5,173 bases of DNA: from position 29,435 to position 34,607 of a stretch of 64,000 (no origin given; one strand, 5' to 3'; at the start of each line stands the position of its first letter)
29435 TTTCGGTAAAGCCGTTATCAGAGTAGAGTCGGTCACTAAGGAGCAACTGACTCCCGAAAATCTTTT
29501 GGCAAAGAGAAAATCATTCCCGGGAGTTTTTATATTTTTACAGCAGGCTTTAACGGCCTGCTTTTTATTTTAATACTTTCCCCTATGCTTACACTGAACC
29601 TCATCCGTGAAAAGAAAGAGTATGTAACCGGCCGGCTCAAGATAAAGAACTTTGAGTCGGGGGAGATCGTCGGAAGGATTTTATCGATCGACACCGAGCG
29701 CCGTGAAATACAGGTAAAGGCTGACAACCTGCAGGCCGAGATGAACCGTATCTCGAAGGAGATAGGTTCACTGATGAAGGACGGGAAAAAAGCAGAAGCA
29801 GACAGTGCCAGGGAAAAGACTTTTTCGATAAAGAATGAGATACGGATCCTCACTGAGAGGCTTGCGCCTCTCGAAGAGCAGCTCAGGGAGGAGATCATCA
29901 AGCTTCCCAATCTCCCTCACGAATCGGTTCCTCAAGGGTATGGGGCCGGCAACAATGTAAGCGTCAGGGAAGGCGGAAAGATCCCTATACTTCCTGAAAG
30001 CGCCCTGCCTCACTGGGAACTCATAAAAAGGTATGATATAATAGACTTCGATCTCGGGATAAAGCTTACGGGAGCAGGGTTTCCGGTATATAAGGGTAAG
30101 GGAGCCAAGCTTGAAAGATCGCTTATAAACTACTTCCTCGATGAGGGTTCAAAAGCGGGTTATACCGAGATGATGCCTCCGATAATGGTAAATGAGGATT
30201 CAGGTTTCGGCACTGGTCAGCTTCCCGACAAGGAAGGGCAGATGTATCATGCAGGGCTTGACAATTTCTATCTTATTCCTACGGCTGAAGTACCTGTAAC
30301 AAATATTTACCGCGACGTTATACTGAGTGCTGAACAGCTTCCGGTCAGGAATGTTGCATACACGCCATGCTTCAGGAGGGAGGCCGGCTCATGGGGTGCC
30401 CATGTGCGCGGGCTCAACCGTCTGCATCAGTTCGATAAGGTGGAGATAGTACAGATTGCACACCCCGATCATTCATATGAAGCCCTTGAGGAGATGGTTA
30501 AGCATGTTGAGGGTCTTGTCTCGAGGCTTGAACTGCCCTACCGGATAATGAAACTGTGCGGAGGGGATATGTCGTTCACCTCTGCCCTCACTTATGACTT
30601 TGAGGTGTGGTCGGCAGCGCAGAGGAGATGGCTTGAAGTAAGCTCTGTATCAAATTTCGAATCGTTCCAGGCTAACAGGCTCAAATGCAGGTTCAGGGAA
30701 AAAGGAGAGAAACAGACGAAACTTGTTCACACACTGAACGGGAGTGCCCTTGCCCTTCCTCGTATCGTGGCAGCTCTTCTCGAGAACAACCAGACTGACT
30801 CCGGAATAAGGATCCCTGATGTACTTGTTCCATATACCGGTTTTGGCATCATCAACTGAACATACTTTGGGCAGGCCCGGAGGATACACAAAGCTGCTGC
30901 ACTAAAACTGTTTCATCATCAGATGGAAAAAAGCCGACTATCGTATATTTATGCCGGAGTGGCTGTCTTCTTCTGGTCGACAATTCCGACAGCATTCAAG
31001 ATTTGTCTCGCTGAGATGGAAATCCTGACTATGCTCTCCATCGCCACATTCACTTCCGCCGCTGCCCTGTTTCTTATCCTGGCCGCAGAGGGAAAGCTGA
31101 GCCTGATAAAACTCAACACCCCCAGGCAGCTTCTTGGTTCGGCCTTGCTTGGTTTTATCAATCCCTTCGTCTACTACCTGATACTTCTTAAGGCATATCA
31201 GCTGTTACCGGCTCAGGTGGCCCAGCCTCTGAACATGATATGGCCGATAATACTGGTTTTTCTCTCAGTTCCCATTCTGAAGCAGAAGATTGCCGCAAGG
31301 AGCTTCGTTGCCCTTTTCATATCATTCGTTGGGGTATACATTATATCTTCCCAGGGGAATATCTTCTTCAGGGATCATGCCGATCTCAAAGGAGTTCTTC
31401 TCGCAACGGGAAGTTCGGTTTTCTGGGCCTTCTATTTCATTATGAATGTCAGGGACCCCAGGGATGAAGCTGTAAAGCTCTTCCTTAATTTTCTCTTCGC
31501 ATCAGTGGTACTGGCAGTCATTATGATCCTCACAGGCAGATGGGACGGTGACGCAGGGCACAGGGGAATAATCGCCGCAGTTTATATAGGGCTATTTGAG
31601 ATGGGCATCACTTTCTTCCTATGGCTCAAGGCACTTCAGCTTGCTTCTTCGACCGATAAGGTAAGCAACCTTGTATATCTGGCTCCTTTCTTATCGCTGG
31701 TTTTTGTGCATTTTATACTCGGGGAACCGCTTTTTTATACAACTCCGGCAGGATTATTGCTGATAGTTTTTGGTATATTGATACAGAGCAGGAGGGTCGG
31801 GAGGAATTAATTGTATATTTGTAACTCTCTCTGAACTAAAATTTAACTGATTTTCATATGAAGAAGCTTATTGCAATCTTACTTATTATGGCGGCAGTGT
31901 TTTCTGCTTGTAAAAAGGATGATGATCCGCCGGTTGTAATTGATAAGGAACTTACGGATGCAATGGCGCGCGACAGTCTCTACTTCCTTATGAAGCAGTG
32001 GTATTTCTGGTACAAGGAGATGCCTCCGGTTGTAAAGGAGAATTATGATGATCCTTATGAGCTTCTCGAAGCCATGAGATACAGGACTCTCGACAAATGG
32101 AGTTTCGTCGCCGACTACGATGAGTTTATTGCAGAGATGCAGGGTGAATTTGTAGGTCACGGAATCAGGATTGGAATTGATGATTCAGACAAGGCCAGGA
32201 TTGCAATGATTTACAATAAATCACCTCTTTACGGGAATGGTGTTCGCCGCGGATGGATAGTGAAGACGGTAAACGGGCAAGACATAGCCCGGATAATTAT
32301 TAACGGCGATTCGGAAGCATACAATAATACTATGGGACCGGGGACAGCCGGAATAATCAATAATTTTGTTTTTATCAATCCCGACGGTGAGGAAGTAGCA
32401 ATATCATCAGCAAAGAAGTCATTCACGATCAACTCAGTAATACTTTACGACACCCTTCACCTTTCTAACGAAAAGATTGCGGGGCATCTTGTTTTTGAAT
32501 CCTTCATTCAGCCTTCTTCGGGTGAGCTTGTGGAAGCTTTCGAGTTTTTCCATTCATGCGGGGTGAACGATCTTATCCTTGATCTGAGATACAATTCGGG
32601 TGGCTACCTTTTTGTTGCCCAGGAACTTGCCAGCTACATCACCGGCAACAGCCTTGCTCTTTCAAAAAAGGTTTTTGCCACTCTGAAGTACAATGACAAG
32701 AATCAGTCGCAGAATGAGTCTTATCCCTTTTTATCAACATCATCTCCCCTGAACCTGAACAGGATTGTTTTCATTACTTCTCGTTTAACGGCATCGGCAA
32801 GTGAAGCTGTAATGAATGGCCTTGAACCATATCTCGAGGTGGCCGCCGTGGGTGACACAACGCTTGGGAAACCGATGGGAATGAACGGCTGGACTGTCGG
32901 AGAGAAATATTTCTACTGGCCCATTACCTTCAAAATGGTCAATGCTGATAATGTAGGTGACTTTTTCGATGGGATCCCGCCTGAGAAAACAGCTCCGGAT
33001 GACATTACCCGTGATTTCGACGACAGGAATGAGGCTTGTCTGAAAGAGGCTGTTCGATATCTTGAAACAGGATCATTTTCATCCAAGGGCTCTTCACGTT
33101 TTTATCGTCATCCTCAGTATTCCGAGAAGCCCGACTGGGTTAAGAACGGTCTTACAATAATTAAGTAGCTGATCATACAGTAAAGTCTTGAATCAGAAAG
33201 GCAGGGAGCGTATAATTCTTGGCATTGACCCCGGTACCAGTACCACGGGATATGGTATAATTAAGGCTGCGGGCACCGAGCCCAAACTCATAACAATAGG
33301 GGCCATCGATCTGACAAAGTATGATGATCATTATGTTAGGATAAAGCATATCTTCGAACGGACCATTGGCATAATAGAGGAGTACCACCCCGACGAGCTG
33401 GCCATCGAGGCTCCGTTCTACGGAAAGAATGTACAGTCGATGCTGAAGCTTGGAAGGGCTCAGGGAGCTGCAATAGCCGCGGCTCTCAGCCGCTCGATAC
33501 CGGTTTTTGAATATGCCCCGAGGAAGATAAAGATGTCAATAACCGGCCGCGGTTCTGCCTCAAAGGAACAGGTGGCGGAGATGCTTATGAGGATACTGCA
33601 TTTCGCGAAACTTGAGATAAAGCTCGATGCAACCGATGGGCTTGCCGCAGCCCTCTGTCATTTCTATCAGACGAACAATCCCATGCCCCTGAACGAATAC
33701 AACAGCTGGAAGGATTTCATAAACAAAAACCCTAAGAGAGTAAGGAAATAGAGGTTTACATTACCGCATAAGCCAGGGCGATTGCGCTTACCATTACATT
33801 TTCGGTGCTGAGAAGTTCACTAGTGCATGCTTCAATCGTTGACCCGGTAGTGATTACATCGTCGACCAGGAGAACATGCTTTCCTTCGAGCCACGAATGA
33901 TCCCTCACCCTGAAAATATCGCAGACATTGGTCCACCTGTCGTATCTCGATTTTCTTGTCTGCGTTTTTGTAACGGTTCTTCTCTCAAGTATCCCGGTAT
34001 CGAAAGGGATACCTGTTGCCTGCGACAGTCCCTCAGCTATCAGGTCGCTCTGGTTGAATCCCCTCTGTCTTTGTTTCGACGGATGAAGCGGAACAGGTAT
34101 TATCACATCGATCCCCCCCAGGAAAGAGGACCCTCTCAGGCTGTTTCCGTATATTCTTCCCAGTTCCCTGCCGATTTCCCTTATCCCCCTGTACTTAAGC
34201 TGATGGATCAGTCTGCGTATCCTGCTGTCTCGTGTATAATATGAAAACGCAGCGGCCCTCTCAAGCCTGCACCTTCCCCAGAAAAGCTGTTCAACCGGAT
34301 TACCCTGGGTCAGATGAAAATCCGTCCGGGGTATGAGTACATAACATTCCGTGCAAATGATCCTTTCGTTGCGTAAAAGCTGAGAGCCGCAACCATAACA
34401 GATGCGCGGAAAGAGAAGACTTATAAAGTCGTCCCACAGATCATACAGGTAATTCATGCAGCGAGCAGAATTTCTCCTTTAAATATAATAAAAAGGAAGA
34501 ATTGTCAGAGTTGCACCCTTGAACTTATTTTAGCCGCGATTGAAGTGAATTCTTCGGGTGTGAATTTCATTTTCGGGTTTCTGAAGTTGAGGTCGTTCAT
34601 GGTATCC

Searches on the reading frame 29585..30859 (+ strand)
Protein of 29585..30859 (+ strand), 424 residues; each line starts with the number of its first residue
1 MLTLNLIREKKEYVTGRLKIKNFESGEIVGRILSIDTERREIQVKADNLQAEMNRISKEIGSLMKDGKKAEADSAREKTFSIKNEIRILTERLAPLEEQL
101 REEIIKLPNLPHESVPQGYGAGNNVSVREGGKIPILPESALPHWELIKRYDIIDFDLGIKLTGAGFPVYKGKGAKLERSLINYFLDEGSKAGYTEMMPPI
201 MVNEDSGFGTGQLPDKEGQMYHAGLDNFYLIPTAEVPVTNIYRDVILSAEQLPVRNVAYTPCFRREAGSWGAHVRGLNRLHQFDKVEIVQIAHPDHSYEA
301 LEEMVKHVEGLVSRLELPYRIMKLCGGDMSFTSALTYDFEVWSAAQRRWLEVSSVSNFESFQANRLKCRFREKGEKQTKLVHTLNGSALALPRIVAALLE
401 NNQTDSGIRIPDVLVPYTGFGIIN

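Call 29: search_protein_families(library=pfam, proteins=[window:29585-30859:+], max_evalue=0.00001)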
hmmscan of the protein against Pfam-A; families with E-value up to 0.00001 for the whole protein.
window:29585-30859:+ (424 aa): 2 families
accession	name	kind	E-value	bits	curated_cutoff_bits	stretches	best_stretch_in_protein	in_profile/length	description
PF00587.30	tRNA-synt_2b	-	7.2e-35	121.1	29.3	1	226-402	9-179/179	tRNA synthetase class II core domain (G, H, P, S and T)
PF02403.27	Seryl_tRNA_N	-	1.7e-21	76.9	28.2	1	1-111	1-108/108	Seryl-tRNA synthetase N-terminal domain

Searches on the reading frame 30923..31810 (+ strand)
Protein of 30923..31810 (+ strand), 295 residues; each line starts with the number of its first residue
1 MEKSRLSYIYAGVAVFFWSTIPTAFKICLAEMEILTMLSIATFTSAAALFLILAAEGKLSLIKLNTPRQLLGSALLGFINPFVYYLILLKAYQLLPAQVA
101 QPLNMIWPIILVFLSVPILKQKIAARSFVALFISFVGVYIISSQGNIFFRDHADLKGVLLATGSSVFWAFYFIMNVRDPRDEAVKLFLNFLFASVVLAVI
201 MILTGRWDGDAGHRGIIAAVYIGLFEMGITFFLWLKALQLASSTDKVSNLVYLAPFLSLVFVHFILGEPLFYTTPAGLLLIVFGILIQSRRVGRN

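Call 29: search_protein_families(library=pfam, proteins=[window:30923-31810:+], max_evalue=0.00001)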
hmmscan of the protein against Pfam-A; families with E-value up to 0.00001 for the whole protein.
window:30923-31810:+ (295 aa): 1 family
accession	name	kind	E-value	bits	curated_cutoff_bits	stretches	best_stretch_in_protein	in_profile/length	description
PF00892.27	EamA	-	5.9e-37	127.4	28.2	2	156-287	2-132/135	EamA-like transporter family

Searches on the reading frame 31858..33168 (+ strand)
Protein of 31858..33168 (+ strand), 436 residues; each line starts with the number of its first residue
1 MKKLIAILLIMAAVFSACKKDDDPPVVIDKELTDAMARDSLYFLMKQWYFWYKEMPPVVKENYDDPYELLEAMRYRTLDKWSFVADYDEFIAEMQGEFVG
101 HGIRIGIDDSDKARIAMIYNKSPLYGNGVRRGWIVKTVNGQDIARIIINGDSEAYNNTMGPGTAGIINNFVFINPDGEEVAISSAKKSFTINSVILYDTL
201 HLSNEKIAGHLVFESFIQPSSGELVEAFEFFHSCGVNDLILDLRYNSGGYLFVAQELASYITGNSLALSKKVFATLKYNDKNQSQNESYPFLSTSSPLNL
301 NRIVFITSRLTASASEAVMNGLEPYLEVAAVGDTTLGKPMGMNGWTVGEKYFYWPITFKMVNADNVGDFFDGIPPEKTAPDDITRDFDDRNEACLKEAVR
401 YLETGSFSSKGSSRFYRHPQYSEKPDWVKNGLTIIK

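Call 29: search_protein_families(library=pfam, proteins=[window:31858-33168:+], max_evalue=0.00001)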
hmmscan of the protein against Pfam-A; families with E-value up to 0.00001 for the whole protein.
window:31858-33168:+ (436 aa): 2 families
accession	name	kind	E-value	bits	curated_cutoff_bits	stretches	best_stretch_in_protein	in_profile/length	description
PF03572.23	Peptidase_S41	-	1.6e-14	54.3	24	1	209-343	3-129/165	Peptidase family S41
PF18294.6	Pept_S41_N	-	1.4e-09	38.1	25.9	1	44-83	9-49/49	Peptidase S41 N-terminal domain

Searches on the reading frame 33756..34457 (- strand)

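Call 78: search_protein_families(library=pfam, proteins=[window:33756-34457:-], max_evalue=0.000001)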
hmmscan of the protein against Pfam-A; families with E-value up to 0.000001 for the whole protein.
window:33756-34457:- (233 aa): 1 family
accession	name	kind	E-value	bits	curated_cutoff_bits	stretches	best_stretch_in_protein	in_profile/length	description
PF00156.33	Pribosyltran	-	4.1e-07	29.9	26.3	1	167-222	58-116/158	Phosphoribosyl transferase domain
